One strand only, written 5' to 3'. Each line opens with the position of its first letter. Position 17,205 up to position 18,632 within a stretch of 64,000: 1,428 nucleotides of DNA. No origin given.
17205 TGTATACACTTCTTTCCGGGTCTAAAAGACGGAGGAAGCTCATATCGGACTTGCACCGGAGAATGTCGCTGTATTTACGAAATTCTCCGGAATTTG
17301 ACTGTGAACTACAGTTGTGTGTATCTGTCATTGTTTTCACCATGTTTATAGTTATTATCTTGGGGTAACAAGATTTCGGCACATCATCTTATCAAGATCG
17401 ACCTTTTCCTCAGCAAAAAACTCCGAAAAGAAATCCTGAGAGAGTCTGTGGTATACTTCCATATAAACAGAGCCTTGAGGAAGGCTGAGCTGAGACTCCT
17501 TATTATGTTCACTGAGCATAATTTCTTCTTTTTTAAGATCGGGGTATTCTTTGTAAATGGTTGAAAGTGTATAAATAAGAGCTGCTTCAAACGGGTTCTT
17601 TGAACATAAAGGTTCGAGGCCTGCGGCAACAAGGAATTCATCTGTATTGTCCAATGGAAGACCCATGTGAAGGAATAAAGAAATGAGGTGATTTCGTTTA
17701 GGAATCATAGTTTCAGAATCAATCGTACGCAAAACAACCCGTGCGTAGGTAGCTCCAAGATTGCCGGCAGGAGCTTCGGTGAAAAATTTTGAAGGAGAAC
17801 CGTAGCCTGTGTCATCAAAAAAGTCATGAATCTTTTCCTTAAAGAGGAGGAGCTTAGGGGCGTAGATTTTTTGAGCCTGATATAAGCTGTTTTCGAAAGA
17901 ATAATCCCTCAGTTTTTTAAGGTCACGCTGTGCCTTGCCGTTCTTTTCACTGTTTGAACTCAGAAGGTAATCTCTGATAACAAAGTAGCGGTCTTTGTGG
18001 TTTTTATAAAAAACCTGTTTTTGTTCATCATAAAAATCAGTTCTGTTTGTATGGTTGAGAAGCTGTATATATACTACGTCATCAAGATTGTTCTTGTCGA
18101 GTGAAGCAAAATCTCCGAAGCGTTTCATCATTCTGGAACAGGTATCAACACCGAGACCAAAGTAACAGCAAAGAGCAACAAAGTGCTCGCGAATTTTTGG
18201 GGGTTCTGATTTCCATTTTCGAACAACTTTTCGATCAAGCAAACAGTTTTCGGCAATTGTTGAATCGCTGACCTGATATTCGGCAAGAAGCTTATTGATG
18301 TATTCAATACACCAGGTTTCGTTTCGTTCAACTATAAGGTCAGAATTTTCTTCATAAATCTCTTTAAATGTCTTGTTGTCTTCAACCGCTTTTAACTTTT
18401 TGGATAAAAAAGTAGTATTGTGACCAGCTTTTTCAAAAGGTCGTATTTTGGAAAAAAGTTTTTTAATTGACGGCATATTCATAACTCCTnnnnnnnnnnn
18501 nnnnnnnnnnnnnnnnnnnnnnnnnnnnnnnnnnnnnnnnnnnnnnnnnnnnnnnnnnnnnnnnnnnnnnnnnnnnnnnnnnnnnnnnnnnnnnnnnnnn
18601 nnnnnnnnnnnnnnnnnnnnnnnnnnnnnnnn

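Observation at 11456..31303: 20-kb co-directional supercluster: an actinobacterial-type FHA/PP2C/SEDS/bPBP/kinase module, expanded into paralog sets and linked to a tandem-AAA+ Lon and an S2P-like protease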

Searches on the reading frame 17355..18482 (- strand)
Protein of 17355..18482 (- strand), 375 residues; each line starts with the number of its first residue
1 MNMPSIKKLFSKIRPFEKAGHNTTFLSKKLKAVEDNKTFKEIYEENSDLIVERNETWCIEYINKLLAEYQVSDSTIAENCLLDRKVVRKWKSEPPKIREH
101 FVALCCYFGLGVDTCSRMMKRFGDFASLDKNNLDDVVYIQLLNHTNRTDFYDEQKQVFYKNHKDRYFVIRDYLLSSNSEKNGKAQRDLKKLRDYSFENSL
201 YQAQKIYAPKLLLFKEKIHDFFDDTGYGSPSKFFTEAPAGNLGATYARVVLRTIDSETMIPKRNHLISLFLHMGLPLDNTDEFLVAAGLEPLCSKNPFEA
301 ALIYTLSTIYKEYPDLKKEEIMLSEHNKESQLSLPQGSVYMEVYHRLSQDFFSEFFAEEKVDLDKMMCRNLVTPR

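Call 4: search_protein_families(library=pfam, max_evalue=0.01, proteins=[window:17355-18482:-])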
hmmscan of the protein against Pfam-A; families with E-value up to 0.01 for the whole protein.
window:17355-18482:- (375 aa): 0 families

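Call 22: search_protein_families(library=pfam, max_evalue=5, proteins=[window:17355-18482:-])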
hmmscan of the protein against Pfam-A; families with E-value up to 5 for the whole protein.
window:17355-18482:- (375 aa): 0 families

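Call 23: search_protein_families(library=padloc, max_evalue=0.01, proteins=[window:17355-18482:-])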
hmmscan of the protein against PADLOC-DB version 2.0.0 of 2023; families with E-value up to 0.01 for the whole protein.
window:17355-18482:- (375 aa): 0 families

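Call 24: find_homologous_proteins(query=window:17355-18482:-, max_evalue=0.001)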
Query window:17355-18482:- (375 aa): 3 proteins with E <= 0.001 among 1879 candidates.
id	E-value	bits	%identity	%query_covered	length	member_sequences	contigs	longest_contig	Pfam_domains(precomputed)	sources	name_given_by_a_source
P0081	1.4e-250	849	100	99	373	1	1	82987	-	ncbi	-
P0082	1.2e-117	411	53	97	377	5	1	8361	-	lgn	-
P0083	2.2e-55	207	34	96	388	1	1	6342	-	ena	-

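Call 25: find_encoding_contigs(protein=P0083, flank=10000, max_places=3)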
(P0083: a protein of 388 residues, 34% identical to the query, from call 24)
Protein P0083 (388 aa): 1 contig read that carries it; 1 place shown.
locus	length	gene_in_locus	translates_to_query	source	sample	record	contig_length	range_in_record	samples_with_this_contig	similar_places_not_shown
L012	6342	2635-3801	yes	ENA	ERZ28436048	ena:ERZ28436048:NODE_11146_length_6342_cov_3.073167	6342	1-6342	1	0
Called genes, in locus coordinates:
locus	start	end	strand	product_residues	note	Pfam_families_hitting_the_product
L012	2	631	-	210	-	?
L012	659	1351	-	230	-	-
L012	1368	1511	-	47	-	-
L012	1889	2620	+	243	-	PF00481:PP2C, PF13672:PP2C_2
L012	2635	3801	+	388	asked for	-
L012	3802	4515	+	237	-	PF13672:PP2C_2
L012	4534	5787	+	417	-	PF00069:Pkinase, PF07714:PK_Tyr_Ser-Thr (weak)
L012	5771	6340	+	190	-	?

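Call 28: search_solved_structures(query=A1, max_evalue=10)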
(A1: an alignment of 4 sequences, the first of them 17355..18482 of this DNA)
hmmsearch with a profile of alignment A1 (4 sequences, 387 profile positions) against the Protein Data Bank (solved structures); distinct sequences matched with E-value up to 10: 0.

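Call 36: predict_structure(alignment_id=A1)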
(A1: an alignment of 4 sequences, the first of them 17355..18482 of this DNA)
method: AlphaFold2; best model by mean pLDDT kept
length: 375 residues; sequences in the alignment: 4
mean_pLDDT: 79.2   pTM: 0.81
mean pLDDT of the five models: 79.2, 78.3, 77.0, 75.8, 71.8
residues with pLDDT >= 90: 99; 70-90: 197; 50-70: 47; < 50: 32
segments of 3 or more residues with pLDDT < 50: 1-23, 47-50, 372-375
pLDDT, mean of each block of 10 residues (from residue 1): 31 38 66 88 61 60 72 90 88 84 92 87 83 92 85 89 94 87 94 94 86 82 75 66 60 64 83 85 83 88 93 87 79 86 90 89 78 42
secondary structure, 60 per line:
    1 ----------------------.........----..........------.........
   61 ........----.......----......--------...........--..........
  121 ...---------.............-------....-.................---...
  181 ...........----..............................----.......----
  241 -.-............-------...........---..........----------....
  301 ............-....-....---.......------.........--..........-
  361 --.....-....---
elements in order: H23-31 H36-45 H52-68 H73-79 H84-89 H98-108 H111-123 H133-145 H153-156 H158-174 H178-191 H196-225 H230-236 H244-255 H263-273 H277-286 H297-312 H314-317 H319-322 H326-332 H339-347 H350-359 H363-367

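Call 37: search_protein_representatives(alignment_id=A1)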
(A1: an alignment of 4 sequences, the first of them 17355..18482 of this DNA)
Query: 4 sequences, 387 profile positions. Proteins with E-value up to 0.001 (for the whole library): 266; up to 1e-10: 157; up to 1e-30: 12. The best 150 are listed.
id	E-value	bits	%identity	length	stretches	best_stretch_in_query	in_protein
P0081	3.0e-176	602.8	-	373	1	14-385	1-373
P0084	1.7e-124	432.4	-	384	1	24-382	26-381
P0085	2.4e-116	405.6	-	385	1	3-385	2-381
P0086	3.5e-102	358.9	-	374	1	32-382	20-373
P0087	1.0e-86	308.0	-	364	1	23-380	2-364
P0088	5.7e-83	295.7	-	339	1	35-377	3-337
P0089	3.9e-67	243.6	-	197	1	195-386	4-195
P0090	5.8e-52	193.6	-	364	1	31-377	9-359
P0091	2.6e-51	191.5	-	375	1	40-378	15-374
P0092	1.1e-49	186.1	-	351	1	31-362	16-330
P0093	6.2e-43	163.9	-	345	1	26-366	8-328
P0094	1.2e-32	130.0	-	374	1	32-325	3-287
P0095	7.5e-29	117.5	-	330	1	32-317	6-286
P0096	2.1e-28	116.0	-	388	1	69-327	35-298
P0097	1.4e-27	113.3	-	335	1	57-329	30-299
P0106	5.0e-24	101.6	-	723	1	16-344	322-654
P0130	1.5e-20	90.2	-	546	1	45-317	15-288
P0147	2.3e-19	86.3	-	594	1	32-326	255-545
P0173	4.3e-17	78.8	-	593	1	26-325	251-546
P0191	1.8e-15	73.5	-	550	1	59-312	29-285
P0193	2.0e-15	73.3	-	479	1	46-379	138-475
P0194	2.4e-15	73.0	-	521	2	71-158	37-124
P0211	1.9e-13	66.8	-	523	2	31-153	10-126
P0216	6.1e-13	65.2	-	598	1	30-360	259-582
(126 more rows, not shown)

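Call 39: search_protein_families(library=pfam, max_evalue=0.01, proteins=[P0106, P0147, P0173, P0216, P0193, P0130, P0191, P0194, P0211, P0095])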
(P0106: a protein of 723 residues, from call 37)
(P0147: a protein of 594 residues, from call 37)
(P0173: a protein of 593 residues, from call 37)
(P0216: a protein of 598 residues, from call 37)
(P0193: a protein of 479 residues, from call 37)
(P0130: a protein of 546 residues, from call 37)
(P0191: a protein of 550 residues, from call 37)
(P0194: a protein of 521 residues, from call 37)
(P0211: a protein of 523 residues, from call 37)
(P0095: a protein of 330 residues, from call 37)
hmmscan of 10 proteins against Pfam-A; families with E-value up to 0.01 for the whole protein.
P0106 (723 aa): 4 families
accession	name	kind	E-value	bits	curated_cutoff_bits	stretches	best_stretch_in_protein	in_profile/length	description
PF00069.31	Pkinase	-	2e-36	126.2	31.7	1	59-297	18-253/263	Protein kinase domain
PF07714.23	PK_Tyr_Ser-Thr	-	4e-28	98.9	23.1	1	23-296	3-249/258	Protein tyrosine and serine/threonine kinase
PF14531.12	Kinase-like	-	0.0012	18.7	25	1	163-195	160-192/289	Kinase-like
PF03109.22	ABC1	-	0.0071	15.9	22.9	0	139-201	160-220/244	ABC1 atypical kinase-like domain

P0147 (594 aa): 3 families
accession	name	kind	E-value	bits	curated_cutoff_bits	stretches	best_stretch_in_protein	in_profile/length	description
PF13672.11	PP2C_2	-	3.2e-10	40.3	24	1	42-214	18-182/209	Protein phosphatase 2C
PF00481.26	PP2C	-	1.2e-09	38.6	20.3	1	13-154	4-143/255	Protein phosphatase 2C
PF07228.17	SpoIIE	-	2.8e-06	27.8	25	1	50-241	6-171/192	Stage II sporulation protein E (SpoIIE)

P0173 (593 aa): 3 families
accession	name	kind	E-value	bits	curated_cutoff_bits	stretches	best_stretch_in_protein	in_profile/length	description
PF13672.11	PP2C_2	-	3.8e-16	59.7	24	1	35-214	11-181/209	Protein phosphatase 2C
PF00481.26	PP2C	-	3e-06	27.6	20.3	1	13-156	4-144/255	Protein phosphatase 2C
PF07228.17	SpoIIE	-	0.004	17.6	25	0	193-216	118-138/192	Stage II sporulation protein E (SpoIIE)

P0216 (598 aa): 3 families
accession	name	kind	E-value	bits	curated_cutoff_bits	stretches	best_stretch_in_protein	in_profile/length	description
PF13672.11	PP2C_2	-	8.8e-13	48.7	24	1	53-246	26-201/209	Protein phosphatase 2C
PF00481.26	PP2C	-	4.3e-05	23.7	20.3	1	29-161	20-143/255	Protein phosphatase 2C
PF07228.17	SpoIIE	-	0.0027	18.1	25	0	79-253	28-169/192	Stage II sporulation protein E (SpoIIE)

P0193 (479 aa): 0 families

P0130 (546 aa): 2 families
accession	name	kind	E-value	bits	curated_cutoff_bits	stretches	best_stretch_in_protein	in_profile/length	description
PF00498.31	FHA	-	9.8e-27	93.6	20.7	2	465-529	1-66/67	FHA domain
PF16697.10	Yop-YscD_cpl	-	2.2e-11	44.3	33.2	1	458-529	12-83/94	Inner membrane component of T3SS, cytoplasmic domain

P0191 (550 aa): 4 families
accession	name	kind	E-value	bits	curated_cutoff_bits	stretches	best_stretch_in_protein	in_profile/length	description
PF00498.31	FHA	-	1.6e-18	67.3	20.7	2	467-529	1-66/67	FHA domain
PF16697.10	Yop-YscD_cpl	-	1.9e-05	25.3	33.2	1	458-529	10-83/94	Inner membrane component of T3SS, cytoplasmic domain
PF01381.28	HTH_3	-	0.00044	20.7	23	1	41-81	1-42/55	Helix-turn-helix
PF12728.13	HTH_17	-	0.0007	20.3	27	1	50-100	2-49/51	Helix-turn-helix domain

P0194 (521 aa): 0 families

P0211 (523 aa): 2 families
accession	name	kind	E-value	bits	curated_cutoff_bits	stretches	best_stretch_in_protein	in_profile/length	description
PF13443.12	HTH_26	-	4e-05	24.2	22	1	44-79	1-36/63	Cro/C1-type HTH DNA-binding domain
PF13693.12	HTH_35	-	0.0061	17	25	0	41-89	2-51/75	Winged helix-turn-helix DNA-binding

P0095 (330 aa): 2 families
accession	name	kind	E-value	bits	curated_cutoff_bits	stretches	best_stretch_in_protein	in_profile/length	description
PF14549.12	P22_Cro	-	0.0041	17.3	30.2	1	52-81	13-41/60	DNA-binding transcriptional regulator Cro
PF01381.28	HTH_3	-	0.0053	17.2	23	1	46-80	7-41/55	Helix-turn-helix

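Call 40: fold_search(model_id=the predicted structure, library=pdb)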
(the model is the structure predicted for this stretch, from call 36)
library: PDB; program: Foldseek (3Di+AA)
matches with E <= 10: 56; with E <= 0.001: 0
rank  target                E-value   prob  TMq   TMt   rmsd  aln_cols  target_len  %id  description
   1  6vro_A                1.8e+00  0.06  0.13  0.15  20.1       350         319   13  The structure of the PP2A B56 subunit AIM1 complex (released 2020-03-25)
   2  5jtd_A                2.2e+00  0.04  0.13  0.12  20.9       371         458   12  Crystal structure of the Ru(bpy)2PhenA functionalized P450 BM3 L407C heme domain mutant in complex with DMSO. (released 2016-10-12)
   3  5k6s_A                2.2e+00  0.04  0.12  0.14  20.7       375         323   11  The structure of the PP2A B56 subunit BubR1 complex (released 2016-12-07)
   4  7soy_B                2.5e+00  0.04  0.12  0.12  20.9       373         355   11  The structure of the PP2A-B56gamma1 holoenzyme-PME-1 complex (released 2022-08-31)
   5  6xgt_C                2.8e+00  0.57  0.16  0.36  14.7       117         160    9  Crystal structure of cyanase from the thermophilic fungus Thermomyces lanuginosus (released 2021-01-27)
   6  3op9                  2.9e+00  0.35  0.14  0.44  11.9       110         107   19  Crystal structure of transcriptional regulator from Listeria innocua (released 2010-09-15)
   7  3j6b_9                2.9e+00  0.08  0.12  0.19  16.8       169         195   16  Structure of the yeast mitochondrial large ribosomal subunit (released 2014-04-09)
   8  9esd_B                3.4e+00  0.02  0.09  0.09  25.0       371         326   10  Holo TDO with a bound inhibitor (released 2025-03-05)
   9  9esf_A                3.6e+00  0.02  0.10  0.11  24.1       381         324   12  Holo IDO with a bound inhibitor (released 2025-03-05)
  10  9b3z_A                3.7e+00  0.03  0.13  0.10  21.0       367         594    9  Rat TRPV2 E724A/D725A bound to probenecid and 2-APB (released 2025-02-12)
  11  9esf_C                3.9e+00  0.01  0.08  0.09  25.3       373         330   11  Holo IDO with a bound inhibitor (released 2025-03-05)
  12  8qe9_2G               4.0e+00  0.57  0.12  0.19   4.6        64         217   14  Complex between the 80a-Sak SSAP and the SaPI2 Stl master regulator (released 2025-03-05)
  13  7o74_A                4.6e+00  0.25  0.15  0.33  14.6       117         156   15  Structure of cyanase from Pseudomonas lactis (released 2021-04-21)
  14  9nvn_A                4.6e+00  0.03  0.15  0.09  25.2       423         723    9  Structure of Nanchung-Inactive-Calmodulin in apo state (released 2026-02-11)
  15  4p19_B                5.0e+00  0.02  0.13  0.12  21.1       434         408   11  Closed, apo inward-facing state of the glutamate transporter homologue GltPh (released 2014-06-04)
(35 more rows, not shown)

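Call 48: find_related_loci(query=A4, collection=genome_contigs, flank=10000)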
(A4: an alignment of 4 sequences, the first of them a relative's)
Query A4 (384 aa) in genome_contigs; peptide patterns used: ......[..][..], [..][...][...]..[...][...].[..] (x = any residue, [..] = any of these).
198 stretches matched a pattern; 12 encode a relative of the query (tblastn E <= 1e-3); 12 distinct loci.
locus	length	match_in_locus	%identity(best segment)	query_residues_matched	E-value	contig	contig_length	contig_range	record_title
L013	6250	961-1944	41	9-332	3e-90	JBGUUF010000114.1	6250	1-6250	MAG: Acutalibacteraceae bacterium isolate fecal_MAG_52 fecal_MAG_52_contig_0114, whole genome shotgun sequence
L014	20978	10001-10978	42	9-330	2e-88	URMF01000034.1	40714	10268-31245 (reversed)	uncultured Clostridiales bacterium isolate UMGS1135 genome assembly, contig: NODE_236_length_40714_cov_5.192454, whole g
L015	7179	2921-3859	43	17-325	2e-88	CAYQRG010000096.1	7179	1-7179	MAG TPA_asm: uncultured Eubacterium sp. isolate ERP125879_co2_18 genome assembly, contig: NODE_6324_length_7179_cov_22.9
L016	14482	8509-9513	42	1-331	5e-88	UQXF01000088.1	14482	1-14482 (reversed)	uncultured Clostridium sp. isolate UMGS725 genome assembly, contig: NODE_571_length_14482_cov_7.980869, whole genome sho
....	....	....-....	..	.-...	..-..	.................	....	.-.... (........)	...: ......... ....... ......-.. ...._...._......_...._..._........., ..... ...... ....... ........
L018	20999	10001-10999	42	1-331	4e-88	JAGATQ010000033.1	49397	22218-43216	MAG: Lachnospira sp. isolate RGIG8763 Water_deer_Colon.Co__c881035, whole genome shotgun sequence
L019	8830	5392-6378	42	1-325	2e-87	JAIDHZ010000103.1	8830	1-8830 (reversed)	MAG: Lachnospiraceae bacterium isolate SC0328_S13_6 SC0328_S13_6_contig_103, whole genome shotgun sequence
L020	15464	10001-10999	41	1-331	1e-85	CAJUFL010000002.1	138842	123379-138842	MAG TPA_asm: uncultured Lachnospiraceae bacterium isolate MGBC129221 genome assembly, contig: MGBC129221.2, whole genome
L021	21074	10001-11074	36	9-376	2e-72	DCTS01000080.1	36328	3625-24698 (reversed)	MAG TPA_asm: Lachnoclostridium sp. UBA1434 UBA1434_contig_17324, whole genome shotgun sequence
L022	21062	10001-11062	34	4-377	1e-66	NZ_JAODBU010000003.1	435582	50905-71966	Eubacterium album strain LFL-14 LFL.14_ctg003, whole genome shotgun sequence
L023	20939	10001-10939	38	16-331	3e-66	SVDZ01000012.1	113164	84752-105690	MAG: Lachnospiraceae bacterium isolate SIG293 NODE_258_length_113164_cov_13.253796, whole genome shotgun sequence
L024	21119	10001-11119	33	1-373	2e-57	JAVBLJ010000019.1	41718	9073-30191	MAG: Eubacteriales bacterium isolate EPI_MAG_00020 c_000006349722, whole genome shotgun sequence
